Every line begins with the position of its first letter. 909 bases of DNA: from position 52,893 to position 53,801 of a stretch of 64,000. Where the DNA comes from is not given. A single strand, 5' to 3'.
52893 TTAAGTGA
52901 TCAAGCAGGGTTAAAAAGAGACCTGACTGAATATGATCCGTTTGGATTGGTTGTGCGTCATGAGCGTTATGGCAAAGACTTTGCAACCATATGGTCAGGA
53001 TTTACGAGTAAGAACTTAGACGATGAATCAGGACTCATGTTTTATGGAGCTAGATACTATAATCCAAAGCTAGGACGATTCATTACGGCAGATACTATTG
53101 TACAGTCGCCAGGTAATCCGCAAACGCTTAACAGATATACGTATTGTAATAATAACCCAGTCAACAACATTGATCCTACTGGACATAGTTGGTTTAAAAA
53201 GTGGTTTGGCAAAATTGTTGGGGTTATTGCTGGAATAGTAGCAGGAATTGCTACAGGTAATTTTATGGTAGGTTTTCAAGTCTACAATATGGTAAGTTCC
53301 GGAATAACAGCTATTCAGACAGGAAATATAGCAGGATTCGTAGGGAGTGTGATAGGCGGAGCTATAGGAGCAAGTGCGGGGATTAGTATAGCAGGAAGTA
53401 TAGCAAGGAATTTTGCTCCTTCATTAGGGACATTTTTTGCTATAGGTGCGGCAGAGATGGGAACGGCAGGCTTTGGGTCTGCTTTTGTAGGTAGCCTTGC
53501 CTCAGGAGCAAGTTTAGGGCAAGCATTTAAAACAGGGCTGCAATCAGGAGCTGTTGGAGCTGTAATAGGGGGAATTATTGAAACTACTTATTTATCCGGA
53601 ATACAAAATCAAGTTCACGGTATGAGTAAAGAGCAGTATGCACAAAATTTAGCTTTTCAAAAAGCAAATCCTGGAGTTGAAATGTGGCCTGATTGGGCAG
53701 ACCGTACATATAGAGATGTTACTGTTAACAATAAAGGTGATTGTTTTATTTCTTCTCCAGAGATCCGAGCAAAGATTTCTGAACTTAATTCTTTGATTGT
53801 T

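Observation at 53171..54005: Paralog 2: different C-terminal payload (Gly-zipper ~150 aa + unique ~120-aa Cys-containing domain)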

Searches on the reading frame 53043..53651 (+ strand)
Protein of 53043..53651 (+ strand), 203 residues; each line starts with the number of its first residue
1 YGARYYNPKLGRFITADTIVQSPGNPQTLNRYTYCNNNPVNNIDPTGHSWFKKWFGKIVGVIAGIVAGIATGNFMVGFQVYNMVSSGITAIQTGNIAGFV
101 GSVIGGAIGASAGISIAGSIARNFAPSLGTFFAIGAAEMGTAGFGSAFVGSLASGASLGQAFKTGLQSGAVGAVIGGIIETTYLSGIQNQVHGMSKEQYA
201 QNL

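Call 97: search_solved_structures(query=window:53043-53651:+, max_evalue=0.01, show_alignments=2)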
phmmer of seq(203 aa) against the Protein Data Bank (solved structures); distinct sequences matched with E-value up to 0.01: 1.
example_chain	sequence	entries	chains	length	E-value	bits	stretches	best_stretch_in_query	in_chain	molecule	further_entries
8h8a_A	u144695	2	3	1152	0.0024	21.2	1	3-47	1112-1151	Putative Rhs-family protein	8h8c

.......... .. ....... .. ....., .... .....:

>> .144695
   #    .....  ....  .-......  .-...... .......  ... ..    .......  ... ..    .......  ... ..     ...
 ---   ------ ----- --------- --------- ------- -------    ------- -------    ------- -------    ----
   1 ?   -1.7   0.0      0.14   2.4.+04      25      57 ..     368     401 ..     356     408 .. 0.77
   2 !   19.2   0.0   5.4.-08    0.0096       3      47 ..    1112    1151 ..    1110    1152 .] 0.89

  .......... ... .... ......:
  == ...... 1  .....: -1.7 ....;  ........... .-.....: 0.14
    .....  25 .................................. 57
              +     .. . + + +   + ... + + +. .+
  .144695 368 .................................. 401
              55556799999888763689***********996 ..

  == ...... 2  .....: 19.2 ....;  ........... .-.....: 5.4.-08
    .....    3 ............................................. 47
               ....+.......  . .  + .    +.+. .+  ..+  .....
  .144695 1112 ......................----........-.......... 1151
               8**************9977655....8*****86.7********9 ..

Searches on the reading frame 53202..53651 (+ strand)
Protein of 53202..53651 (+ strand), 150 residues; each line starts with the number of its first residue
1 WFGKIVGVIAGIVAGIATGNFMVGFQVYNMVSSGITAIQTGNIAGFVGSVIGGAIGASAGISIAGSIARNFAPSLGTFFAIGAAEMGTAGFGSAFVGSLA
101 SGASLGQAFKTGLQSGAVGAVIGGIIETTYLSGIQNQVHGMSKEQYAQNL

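Call 35: search_solved_structures(query=A1, max_evalue=10, show_alignments=2)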
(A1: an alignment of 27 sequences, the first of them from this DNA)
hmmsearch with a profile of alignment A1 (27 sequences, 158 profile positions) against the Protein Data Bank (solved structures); distinct sequences matched with E-value up to 10: 1.
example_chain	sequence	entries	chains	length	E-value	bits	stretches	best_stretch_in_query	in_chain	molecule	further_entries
6io1_A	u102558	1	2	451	1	12.5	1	4-84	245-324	Aminotransferase, class III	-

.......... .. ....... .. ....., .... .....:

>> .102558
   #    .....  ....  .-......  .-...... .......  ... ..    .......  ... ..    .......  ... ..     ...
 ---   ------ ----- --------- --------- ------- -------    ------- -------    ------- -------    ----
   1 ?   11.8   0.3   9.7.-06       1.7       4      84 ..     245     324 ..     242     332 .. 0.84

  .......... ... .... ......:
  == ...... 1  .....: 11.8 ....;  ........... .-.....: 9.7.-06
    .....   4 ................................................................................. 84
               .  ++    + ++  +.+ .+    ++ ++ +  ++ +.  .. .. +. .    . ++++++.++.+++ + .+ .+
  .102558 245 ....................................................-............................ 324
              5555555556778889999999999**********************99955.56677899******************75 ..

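Call 36: search_protein_families(library=pfam, alignment_id=A1, max_evalue=10)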
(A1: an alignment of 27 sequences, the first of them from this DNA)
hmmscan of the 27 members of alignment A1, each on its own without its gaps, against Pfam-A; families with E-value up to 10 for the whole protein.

A. member 1, seq(150 aa): 1 family
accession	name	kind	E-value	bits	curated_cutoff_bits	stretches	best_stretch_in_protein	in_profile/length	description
PF05818.17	TraT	-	4.9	7.3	31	1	86-136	83-132/214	Enterobacterial TraT complement resistance protein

B. families by the number of members that match (of 27 scanned): 14 families
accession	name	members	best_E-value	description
PF13441.11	Gly-zipper_YMGG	2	0.036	YMGG-like Gly-zipper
PF11167.13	DUF2953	1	0.026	Protein of unknown function (DUF2953)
PF13493.11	DUF4118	1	0.093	Domain of unknown function (DUF4118)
PF25397.1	DUF7887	1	0.13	Domain of unknown function (DUF7887)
PF08247.16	ENOD40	1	0.17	ENOD40 protein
PF13980.11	UPF0370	1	0.17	Uncharacterised protein family (UPF0370)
PF05480.16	PSMbeta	1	0.18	Phenol-soluble modulin beta protein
PF24202.1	DUF7427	1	0.2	Family of unknown function (DUF7427)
PF11368.13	DUF3169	1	0.21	Protein of unknown function (DUF3169)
PF02145.21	Rap_GAP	1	0.45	Rap/ran-GAP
PF11759.13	KRTAP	1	0.67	Keratin-associated matrix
PF14476.11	Chloroplast_duf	1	3.7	Petal formation-expressed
PF12822.12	ECF_trnsprt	1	3.8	ECF transporter, substrate-specific component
PF05818.17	TraT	1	4.9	Enterobacterial TraT complement resistance protein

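Call 40: find_homologous_proteins(query=A1, max_evalue=0.00001)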
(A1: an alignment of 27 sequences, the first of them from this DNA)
Query A1 (27 sequences) (150 aa, profile of the alignment): 7 proteins with E <= 0.00001 among 8000 candidates.
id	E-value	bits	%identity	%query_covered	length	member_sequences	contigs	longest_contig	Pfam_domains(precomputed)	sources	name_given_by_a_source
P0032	1.4e-43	167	38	95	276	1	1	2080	-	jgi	jgi:hypothetical protein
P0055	1.5e-42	163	43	76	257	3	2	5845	-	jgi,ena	jgi:hypothetical protein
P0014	4.7e-42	162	46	77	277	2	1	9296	-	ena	-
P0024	1.1e-40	157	46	72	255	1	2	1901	-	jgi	jgi:hypothetical protein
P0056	1.2e-40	157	34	79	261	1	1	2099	-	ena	-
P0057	1.8e-37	147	41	79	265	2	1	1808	-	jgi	-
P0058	2.0e-24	104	37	18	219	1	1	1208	PF25023.2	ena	-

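Call 43: find_related_loci(query=A2, collection=genome_contigs, flank=10000)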
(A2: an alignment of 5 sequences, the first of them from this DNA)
Query A2 (150 aa) in genome_contigs; peptide patterns used: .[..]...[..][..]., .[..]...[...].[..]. (x = any residue, [..] = any of these).
106 stretches matched a pattern; 5 encode a relative of the query (tblastn E <= 1e-3); 5 distinct loci.
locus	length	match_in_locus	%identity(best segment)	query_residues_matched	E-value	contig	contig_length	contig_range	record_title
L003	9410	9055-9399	50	1-112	3e-27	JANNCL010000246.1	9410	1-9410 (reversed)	MAG: Candidatus Omnitrophota bacterium isolate OTE_78_metabat_191 OTE_78_k141_3491740, whole genome shotgun sequence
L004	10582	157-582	50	1-139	5e-27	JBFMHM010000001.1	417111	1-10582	MAG: Candidatus Omnitrophota bacterium isolate MAG323 MAG323_1, whole genome shotgun sequence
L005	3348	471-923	54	1-148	1e-20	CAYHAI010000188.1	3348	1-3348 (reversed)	MAG TPA_asm: uncultured Planctomycetales bacterium isolate ERP119294_co2_437 genome assembly, contig: k141_3780100, whol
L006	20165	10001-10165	64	3-56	5e-12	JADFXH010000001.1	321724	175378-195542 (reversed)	MAG: Candidatus Omnitrophota bacterium isolate nDJH13bin20 nDJH13_bin20_NODE_1_length_321724_cov_8.495634, whole genome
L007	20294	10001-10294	46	47-145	5e-11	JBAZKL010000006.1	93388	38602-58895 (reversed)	MAG: Candidatus Omnitrophota bacterium isolate SO_2017_LW4_142 scaffold_452_c2_LW137-91_2017, whole genome shotgun seque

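Call 64: find_related_loci(query=A2, collection=metagenome_contigs, flank=10000)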
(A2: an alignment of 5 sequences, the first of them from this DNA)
Query A2 (150 aa) in metagenome_contigs; peptide patterns used: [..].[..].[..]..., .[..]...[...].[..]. (x = any residue, [..] = any of these).
149 stretches matched a pattern; 6 encode a relative of the query (tblastn E <= 1e-3); 6 distinct loci.
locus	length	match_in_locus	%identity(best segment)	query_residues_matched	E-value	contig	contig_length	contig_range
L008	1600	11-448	53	3-145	1e-22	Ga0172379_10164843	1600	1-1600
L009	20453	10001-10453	49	1-148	2e-22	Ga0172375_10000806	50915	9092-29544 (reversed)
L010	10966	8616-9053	49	2-143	3e-17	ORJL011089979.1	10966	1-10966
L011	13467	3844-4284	49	1-144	9e-17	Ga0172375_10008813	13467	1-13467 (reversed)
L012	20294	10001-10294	46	47-145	5e-11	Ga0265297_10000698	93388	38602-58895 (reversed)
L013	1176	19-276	49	62-144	5e-10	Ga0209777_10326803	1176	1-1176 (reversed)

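Call 70: predict_structure(alignment_id=A1)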
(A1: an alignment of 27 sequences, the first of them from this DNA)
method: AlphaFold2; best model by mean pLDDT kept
length: 150 residues; sequences in the alignment: 27
mean_pLDDT: 89.0   pTM: 0.77
mean pLDDT of the five models: 89.0, 88.3, 87.5, 86.8, 74.2
residues with pLDDT >= 90: 94; 70-90: 45; 50-70: 11; < 50: 0
segments of 3 or more residues with pLDDT < 50: none
pLDDT, mean of each block of 10 residues (from residue 1): 88 86 87 93 95 94 92 86 95 97 97 97 89 72 67
secondary structure, 60 per line:
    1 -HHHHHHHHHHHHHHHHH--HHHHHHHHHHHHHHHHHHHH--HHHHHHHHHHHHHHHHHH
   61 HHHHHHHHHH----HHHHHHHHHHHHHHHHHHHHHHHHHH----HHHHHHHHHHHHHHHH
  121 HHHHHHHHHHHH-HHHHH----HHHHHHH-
elements in order: H2-18 H21-40 H43-70 H75-100 H105-132 H134-138 H143-149

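Call 75: fold_search(model_id=the predicted structure, library=pdb)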
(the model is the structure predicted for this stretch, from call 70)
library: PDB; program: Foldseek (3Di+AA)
matches with E <= 10: 138; with E <= 0.001: 0
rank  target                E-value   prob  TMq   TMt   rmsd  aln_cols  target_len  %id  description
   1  8olt_Y                3.8e-01  0.28  0.17  0.18  14.6       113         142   21  Mitochondrial complex I from Mus musculus in the active state bound with piericidin A (released 2023-08-09)
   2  8e73_AK               5.7e-01  0.38  0.23  0.24  12.1       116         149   19  Vigna radiata supercomplex I+III2 (full bridge) (released 2023-01-11)
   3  2ftz                  6.2e-01  0.28  0.27  0.18  12.8       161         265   11  Crystal structure of Geranyltranstransferase (EC 2.5.1.10) (tm0161) from THERMOTOGA MARITIMA at 1.90 A resolution (released 2006-02-07)
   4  9imq_B                8.7e-01  0.60  0.32  0.19   8.0       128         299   14  Crystal structure of a C45 isoprenyl diphosphate synthase, Rv0562 from Mycobacterium tuberculosis (released 2025-07-09)
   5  8ud1_1Y               1.0e+00  0.30  0.25  0.27  14.6       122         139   18  High resolution in-situ structure of complex I in respiratory supercomplex (composite) (released 2024-06-19)
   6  3bhs                  1.1e+00  0.44  0.35  0.18   7.7       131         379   17  Nitrosomonas europaea Rh50 and mechanism of conduction by Rhesus protein family of channels (released 2007-12-04)
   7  9imr_B                1.6e+00  0.60  0.31  0.18   6.4       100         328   13  Crystal structure of geranylgeranyl pyrophosphate synthase Rv0562 from Mycobacterium tuberculosis in complex with IPP (released 2025-07-09)
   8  7qsd_Y                1.6e+00  0.25  0.27  0.28  15.0       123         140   20  Bovine complex I in the active state at 3.1 A (released 2022-03-02)
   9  9kuq                  1.7e+00  0.51  0.31  0.16   7.0       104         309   17  Crystal structure of a C45 isoprenyl diphosphate synthase, Rv0562 from Mycobacterium tuberculosis (released 2025-07-09)
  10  9imr_A                1.7e+00  0.44  0.30  0.15   7.5       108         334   18  Crystal structure of geranylgeranyl pyrophosphate synthase Rv0562 from Mycobacterium tuberculosis in complex with IPP (released 2025-07-09)
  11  9ims_B                1.9e+00  0.38  0.31  0.19   7.6       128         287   14  Crystal structure of C45 isoprenyl diphosphate synthase Rv0562 variant D98R/D223R from Mycobacterium tuberculosis (released 2025-07-09)
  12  3b9w                  1.9e+00  0.30  0.35  0.19   7.7       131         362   17  The 1.3 A resolution structure of Nitrosomonas europaea Rh50 and mechanistic implications for NH3 transport by Rhesus fa (released 2007-11-20)
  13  3p8l_B                1.9e+00  0.23  0.31  0.21  15.7       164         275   12  Crystal structure of polyprenyl synthase from Enterococcus faecalis V583 (released 2010-11-03)
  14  7zm7_J                2.0e+00  0.16  0.24  0.21  12.3       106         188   20  CryoEM structure of mitochondrial complex I from Chaetomium thermophilum (inhibited by DDM) (released 2022-11-30)
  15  9ims_A                2.3e+00  0.38  0.34  0.22   6.9       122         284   10  Crystal structure of C45 isoprenyl diphosphate synthase Rv0562 variant D98R/D223R from Mycobacterium tuberculosis (released 2025-07-09)
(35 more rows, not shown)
